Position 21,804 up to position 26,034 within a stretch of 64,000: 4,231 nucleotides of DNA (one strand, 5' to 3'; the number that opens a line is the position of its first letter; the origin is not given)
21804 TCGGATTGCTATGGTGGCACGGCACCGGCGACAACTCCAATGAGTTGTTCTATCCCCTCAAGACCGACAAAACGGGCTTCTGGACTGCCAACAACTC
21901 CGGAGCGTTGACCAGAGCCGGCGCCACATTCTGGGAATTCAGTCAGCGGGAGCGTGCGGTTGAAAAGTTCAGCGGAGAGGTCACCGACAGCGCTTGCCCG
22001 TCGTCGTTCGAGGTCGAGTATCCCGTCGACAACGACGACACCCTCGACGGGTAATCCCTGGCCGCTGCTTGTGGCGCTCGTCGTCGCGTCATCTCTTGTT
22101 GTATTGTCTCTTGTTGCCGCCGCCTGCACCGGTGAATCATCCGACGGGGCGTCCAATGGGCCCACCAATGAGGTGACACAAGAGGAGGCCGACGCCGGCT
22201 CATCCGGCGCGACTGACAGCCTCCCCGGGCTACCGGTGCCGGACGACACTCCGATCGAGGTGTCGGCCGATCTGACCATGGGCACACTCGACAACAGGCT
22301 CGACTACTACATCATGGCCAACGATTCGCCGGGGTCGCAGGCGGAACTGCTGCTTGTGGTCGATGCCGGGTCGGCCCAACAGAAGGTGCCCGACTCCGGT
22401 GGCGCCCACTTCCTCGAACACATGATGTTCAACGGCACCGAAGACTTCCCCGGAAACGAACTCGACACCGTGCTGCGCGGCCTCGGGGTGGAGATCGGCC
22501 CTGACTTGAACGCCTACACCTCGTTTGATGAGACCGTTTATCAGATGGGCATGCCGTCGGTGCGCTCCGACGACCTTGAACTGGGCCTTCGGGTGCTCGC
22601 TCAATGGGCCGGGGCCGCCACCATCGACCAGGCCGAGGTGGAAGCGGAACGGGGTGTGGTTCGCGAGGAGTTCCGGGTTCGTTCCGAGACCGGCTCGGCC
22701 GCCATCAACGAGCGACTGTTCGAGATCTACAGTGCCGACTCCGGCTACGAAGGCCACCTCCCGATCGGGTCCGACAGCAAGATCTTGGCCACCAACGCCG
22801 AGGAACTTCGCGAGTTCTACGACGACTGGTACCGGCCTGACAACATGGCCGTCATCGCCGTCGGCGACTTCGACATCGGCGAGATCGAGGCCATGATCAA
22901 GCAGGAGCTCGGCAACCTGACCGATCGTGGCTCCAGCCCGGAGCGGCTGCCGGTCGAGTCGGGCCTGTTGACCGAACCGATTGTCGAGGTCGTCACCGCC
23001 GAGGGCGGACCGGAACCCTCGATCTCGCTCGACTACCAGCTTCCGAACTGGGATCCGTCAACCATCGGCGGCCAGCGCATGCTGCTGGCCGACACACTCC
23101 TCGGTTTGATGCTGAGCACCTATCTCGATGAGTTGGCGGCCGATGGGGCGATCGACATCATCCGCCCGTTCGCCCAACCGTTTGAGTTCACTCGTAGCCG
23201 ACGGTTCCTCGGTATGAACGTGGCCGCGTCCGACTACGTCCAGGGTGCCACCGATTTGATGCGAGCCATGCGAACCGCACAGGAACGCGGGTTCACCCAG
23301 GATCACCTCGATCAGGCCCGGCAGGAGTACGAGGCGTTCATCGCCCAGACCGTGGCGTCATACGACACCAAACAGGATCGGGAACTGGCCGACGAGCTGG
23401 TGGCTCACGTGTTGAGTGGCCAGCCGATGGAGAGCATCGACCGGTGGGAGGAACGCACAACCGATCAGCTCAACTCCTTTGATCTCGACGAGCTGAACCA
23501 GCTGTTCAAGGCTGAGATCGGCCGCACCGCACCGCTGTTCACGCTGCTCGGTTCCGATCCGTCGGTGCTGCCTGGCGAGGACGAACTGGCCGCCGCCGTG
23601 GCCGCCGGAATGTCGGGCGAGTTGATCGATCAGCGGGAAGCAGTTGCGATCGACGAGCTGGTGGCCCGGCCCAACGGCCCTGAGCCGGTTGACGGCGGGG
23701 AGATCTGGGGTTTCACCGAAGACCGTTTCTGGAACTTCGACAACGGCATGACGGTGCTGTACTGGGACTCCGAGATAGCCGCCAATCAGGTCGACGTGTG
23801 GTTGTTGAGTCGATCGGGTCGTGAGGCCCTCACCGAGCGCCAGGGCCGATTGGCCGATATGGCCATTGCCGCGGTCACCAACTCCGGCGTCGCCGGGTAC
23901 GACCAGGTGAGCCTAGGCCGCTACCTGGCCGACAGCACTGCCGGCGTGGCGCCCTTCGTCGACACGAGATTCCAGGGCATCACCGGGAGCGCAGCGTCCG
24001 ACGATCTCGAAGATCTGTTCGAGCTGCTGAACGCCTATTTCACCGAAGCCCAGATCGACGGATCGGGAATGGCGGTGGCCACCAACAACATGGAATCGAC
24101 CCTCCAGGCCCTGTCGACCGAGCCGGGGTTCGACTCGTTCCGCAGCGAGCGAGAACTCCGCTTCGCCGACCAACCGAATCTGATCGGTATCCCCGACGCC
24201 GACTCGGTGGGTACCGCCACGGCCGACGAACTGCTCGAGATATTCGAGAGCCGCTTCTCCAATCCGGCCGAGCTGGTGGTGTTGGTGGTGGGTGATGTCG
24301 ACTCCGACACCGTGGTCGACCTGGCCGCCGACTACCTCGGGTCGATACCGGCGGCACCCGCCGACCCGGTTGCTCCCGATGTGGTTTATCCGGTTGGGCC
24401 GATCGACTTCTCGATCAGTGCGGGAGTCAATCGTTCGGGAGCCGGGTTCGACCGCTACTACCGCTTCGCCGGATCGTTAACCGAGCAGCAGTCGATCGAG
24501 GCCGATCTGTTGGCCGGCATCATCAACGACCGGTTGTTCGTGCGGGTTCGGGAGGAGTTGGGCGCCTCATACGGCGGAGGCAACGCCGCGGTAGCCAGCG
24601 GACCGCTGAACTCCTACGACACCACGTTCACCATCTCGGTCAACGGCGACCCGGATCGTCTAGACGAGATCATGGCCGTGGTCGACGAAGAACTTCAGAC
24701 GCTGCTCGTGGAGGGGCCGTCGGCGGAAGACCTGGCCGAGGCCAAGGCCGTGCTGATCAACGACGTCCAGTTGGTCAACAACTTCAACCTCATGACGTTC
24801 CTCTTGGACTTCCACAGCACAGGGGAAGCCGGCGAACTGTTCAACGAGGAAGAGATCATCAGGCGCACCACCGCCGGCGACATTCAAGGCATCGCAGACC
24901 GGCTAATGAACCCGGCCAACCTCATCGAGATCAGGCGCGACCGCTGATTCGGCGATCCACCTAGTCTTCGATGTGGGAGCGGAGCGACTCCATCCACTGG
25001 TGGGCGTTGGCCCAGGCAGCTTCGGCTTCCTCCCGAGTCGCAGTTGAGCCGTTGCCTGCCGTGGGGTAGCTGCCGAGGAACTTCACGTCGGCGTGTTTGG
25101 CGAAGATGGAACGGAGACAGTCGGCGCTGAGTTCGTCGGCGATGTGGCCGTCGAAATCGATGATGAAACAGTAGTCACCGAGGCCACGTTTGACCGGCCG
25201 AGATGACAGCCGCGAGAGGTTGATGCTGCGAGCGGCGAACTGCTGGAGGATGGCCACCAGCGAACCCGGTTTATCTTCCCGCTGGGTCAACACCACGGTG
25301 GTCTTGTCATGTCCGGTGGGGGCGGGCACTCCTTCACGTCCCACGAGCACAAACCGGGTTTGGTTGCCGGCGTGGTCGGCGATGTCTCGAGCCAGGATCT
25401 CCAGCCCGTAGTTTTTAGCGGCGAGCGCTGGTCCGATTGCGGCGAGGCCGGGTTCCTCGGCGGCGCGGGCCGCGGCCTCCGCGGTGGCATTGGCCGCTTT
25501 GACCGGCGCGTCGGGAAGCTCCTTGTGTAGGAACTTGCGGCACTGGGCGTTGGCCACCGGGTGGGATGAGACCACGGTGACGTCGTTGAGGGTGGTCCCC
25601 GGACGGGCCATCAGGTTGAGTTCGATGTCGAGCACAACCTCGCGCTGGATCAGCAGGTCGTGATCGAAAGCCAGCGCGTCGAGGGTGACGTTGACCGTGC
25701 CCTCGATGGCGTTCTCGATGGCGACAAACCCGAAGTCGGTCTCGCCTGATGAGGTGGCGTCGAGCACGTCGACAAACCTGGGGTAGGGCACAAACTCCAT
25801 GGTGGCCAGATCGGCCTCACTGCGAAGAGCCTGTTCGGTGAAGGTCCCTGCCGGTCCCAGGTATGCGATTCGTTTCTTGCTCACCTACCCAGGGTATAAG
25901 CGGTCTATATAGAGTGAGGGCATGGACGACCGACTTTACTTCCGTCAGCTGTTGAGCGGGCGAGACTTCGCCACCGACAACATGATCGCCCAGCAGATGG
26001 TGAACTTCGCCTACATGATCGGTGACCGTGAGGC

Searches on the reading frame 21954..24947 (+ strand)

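Call 14: search_protein_families(library=pfam, proteins=[window:21954-24947:+], max_evalue=0.00001)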
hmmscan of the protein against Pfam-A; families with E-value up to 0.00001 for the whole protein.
window:21954-24947:+ (997 aa): 2 families
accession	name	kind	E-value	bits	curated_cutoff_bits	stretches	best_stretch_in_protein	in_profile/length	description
PF05193.26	Peptidase_M16_C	-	1.4e-44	152.6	23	2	281-458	3-180/181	Peptidase M16 inactive domain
PF00675.25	Peptidase_M16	-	2.9e-25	89.3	22.3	1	120-255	3-131/149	Insulinase (Peptidase family M16)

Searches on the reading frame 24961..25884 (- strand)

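Call 14: search_protein_families(library=pfam, proteins=[window:24961-25884:-], max_evalue=0.00001)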
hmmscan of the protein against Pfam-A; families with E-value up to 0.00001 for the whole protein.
window:24961-25884:- (307 aa): 2 families
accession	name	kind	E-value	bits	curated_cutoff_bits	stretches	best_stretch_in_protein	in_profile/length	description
PF00800.23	PDT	-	3.8e-56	190.2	25.2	1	6-184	1-179/181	Prephenate dehydratase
PF01842.31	ACT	-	9.8e-07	28.9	27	1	197-260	2-64/66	ACT domain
